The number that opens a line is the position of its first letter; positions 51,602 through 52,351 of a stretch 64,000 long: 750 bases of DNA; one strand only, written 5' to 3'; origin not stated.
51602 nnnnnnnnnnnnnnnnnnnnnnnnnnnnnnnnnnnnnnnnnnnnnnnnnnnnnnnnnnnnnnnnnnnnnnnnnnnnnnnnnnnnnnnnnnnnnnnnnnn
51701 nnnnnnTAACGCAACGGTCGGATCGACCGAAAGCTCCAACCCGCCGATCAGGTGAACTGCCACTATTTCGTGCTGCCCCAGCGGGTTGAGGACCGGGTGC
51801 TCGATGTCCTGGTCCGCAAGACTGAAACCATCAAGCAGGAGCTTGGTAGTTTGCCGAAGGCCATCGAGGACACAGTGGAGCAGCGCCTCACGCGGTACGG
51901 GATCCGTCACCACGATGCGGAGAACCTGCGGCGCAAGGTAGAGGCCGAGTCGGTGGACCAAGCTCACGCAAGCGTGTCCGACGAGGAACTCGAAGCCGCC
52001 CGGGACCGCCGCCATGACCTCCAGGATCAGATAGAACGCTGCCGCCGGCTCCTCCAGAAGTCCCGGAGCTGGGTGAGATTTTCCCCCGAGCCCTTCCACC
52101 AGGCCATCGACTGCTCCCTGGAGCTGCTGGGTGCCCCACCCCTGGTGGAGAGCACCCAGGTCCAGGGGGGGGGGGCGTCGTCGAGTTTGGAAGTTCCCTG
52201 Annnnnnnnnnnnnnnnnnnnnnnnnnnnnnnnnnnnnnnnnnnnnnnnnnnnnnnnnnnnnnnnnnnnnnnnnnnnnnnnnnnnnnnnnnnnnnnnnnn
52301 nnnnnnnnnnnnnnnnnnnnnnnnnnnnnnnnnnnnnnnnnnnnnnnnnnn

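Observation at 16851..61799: Inactivating lesions fall only in accessory/defence genes while about 40 kb of housekeeping ORFs are intact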

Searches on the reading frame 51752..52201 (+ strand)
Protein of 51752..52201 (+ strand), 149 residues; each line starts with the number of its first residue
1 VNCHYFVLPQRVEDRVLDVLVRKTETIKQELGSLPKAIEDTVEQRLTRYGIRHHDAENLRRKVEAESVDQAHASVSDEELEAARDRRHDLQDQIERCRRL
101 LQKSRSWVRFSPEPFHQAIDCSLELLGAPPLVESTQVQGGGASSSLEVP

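Call 4: search_protein_families(library=padloc, proteins=[window:51752-52201:+], max_evalue=0.001)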
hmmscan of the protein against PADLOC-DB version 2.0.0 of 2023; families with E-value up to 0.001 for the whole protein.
window:51752-52201:+ (149 aa): 1 family
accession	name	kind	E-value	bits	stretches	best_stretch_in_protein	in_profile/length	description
PDLC02621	DrmD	-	1.8e-15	54.3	1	2-136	631-757/1040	DrmD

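Call 67: find_encoding_contigs(protein=window:51752-52201:+, flank=3000, max_places=10)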
Protein window:51752-52201:+ (149 aa): no gene with exactly this product is on record in the collection.
